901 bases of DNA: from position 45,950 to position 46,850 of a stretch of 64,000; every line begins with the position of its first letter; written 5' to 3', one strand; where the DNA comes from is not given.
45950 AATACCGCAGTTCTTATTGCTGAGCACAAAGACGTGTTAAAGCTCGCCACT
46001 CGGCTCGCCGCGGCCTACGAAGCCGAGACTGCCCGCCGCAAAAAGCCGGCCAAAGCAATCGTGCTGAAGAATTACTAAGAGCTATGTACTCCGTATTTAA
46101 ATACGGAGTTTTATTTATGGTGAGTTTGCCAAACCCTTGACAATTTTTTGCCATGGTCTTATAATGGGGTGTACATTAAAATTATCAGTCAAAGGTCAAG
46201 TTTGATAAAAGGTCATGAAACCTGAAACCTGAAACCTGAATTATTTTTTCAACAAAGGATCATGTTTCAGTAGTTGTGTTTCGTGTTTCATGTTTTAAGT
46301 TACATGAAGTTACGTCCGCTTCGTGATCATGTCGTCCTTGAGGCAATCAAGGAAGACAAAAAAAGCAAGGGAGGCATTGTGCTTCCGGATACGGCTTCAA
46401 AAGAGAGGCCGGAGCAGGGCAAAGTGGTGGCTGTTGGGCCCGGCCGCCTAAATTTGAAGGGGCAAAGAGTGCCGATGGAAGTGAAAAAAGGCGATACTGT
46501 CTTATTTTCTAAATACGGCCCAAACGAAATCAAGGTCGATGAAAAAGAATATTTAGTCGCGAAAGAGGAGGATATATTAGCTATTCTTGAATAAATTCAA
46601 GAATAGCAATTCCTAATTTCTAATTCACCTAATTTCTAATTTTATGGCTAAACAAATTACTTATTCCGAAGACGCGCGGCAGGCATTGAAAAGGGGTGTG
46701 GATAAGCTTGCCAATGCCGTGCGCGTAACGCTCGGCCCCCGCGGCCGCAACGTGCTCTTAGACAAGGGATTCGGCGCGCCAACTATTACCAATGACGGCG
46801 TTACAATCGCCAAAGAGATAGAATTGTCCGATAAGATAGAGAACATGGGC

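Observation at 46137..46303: groESL carries a long repeat-structured leader instead of CIRCE despite an HrcA-operon in the window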

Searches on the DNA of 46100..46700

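Call 55: search_rna_families(source=window, start=46100, end=46700, threshold=evalue, max_evalue=10)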
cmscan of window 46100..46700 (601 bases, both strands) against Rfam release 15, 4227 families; matches with E-value up to 10: 7.
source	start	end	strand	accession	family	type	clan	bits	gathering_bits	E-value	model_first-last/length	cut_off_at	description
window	46529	46591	+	RF00218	SNORD46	Gene; snRNA; snoRNA; CD-box;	CL00061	20.9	40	0.057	1-104/104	no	Small nucleolar RNA SNORD46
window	46572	46617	-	RF00265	SNORA69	Gene; snRNA; snoRNA; HACA-box;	-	20.9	47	0.35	7-52/132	no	Small nucleolar RNA SNORA69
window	46230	46292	+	RF01169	SNORD112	Gene; snRNA; snoRNA; CD-box;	CL00069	17.4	58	1.6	1-77/77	no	Small nucleolar RNA SNORD112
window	46576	46609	-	RF03217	mir-3167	Gene; miRNA;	-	17.1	86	3.8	1-59/59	no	mir-3167 microRNA precursor family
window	46198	46280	+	RF02824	LPR10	Gene; sRNA;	-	15.5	69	5.6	1-94/94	no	Legionella RNA 10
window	46542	46637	-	RF00019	Y_RNA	Gene;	-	15.2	38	3.5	1-96/96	no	Y RNA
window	46335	46365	+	RF01100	PK-BYV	Cis-reg;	-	13.5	50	5.5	2-35/40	no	3'-terminal pseudoknot in BYV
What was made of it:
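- Tried and rejected: The sensitive scan of 46100-46700 gave only far-sub-threshold eukaryotic snoRNA/miRNA noise (call 55).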

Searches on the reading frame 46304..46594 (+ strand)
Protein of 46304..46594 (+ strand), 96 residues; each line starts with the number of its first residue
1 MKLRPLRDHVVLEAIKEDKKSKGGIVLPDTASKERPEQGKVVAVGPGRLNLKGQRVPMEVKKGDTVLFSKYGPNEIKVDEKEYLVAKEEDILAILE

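Call 14: find_related_loci(query=window:46304-46591:+, collection=genome_contigs, flank=4000)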
Query window:46304-46591:+ (96 aa) in genome_contigs; peptide patterns used: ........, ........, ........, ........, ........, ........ (x = any residue, [..] = any of these).
599 stretches matched a pattern (row limit reached: there are more); 428 encode a relative of the query (tblastn E <= 1e-3); the best 80 are kept; 80 distinct loci.
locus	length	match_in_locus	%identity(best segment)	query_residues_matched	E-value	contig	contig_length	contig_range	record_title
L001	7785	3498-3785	85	1-96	5e-52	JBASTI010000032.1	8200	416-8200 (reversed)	MAG: Candidatus Spechtbacterales bacterium isolate MFD03232_ilm_asm_bin57 k127_312145, whole genome shotgun sequence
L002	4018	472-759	72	1-96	1e-43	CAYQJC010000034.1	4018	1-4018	MAG TPA_asm: uncultured Candidatus Saccharibacteria bacterium isolate binchicken_co6_497 genome assembly, contig: NODE_3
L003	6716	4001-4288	72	1-96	3e-43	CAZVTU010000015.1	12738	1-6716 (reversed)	MAG TPA_asm: uncultured Candidatus Saccharibacteria bacterium isolate binchicken_co6_436 genome assembly, contig: NODE_5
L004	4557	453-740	73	1-96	4e-43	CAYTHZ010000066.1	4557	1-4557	MAG TPA_asm: uncultured Candidatus Saccharibacteria bacterium isolate SRP257756_co1_238 genome assembly, contig: NODE_18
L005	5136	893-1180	69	1-96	6e-43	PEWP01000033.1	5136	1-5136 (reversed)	MAG: bacterium (Candidatus Gribaldobacteria) CG07_land_8_20_14_0_80_33_18 CG07_land_8_20_14_0.80_scaffold_14619_c, whole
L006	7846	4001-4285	69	1-95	1e-42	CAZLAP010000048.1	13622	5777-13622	MAG TPA_asm: uncultured Candidatus Saccharibacteria bacterium isolate SRP185410_co1_65 genome assembly, contig: k141_684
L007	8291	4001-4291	73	1-96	8e-43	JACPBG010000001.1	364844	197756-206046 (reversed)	MAG: Candidatus Sungiibacteriota bacterium isolate NC_groundwater_251_Ag_S-0.2um_45_46 S5_GD2017_2_S2_scaffold_61, whole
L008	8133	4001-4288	69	1-96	1e-42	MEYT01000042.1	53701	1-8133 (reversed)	MAG: Candidatus Azambacteria bacterium RIFCSPLOWO2_01_FULL_46_26 rifcsplowo2_01_scaffold_7089, whole genome shotgun sequ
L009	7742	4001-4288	69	1-96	1e-42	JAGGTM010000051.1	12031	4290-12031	MAG: bacterium isolate AUK048 PB_MBMC_002_c_000000000013, whole genome shotgun sequence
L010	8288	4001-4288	68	1-96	3e-42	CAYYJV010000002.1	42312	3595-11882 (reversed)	MAG TPA_asm: uncultured Candidatus Saccharibacteria bacterium isolate binchicken_co184_129 genome assembly, contig: NODE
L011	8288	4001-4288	70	1-96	3e-42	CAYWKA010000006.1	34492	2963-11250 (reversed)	MAG TPA_asm: uncultured Candidatus Saccharibacteria bacterium isolate binchicken_co34_241 genome assembly, contig: NODE_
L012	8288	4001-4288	68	1-96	7e-42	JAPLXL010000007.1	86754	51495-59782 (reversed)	MAG: Candidatus Nealsonbacteria bacterium isolate LacPavin_0920_SED4_MAG_36_17 LacPavin_0920_SED4_scaffold_1840661, whol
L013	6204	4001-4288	68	1-96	8e-42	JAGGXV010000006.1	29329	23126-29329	MAG: bacterium isolate AUK161 PB_MBMC_115_c_000000000023, whole genome shotgun sequence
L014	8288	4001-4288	67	1-96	4e-42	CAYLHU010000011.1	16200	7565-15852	MAG TPA_asm: uncultured Candidatus Saccharibacteria bacterium isolate SRP178699_co1_502 genome assembly, contig: NODE_45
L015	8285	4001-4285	72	1-96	5e-42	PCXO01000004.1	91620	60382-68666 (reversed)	MAG: Candidatus Yanofskybacteria bacterium CG10_big_fil_rev_8_21_14_0_10_46_23 CG10_8_21_14_0.10_scaffold_310_c, whole g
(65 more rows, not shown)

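Call 22: find_related_loci(query=window:46304-46591:+, collection=metagenome_contigs, flank=3000)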
Query window:46304-46591:+ (96 aa) in metagenome_contigs; peptide patterns used: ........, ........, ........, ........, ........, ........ (x = any residue, [..] = any of these).
600 stretches matched a pattern (row limit reached: there are more); 493 encode a relative of the query (tblastn E <= 1e-3); the best 80 are kept; 80 distinct loci.
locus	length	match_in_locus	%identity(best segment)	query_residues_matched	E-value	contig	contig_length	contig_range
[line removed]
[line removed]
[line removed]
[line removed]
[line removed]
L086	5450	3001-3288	69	1-96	8e-43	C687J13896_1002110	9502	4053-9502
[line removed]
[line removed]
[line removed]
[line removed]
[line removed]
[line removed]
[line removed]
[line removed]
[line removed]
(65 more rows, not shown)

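Call 37: search_protein_families(library=pfam, proteins=[window:46304-46591:+], max_evalue=0.01)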
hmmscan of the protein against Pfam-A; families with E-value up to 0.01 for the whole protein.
window:46304-46591:+ (96 aa): 1 family
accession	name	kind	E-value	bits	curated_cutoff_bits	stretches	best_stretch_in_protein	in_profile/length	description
PF00166.26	Cpn10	-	3.2e-33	114.1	21.1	1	2-94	1-92/93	Chaperonin 10 Kd subunit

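Call 58: find_encoding_contigs(protein=window:46304-46594:+, flank=1200, max_places=10)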
Protein window:46304-46594:+ (96 aa): 1 contig read that carries it; 1 place shown.
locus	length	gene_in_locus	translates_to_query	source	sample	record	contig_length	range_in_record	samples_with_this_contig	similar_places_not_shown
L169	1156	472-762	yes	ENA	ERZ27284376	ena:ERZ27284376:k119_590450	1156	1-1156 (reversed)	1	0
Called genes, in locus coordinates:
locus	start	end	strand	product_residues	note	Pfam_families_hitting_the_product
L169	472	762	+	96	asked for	PF00166:Cpn10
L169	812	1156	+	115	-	?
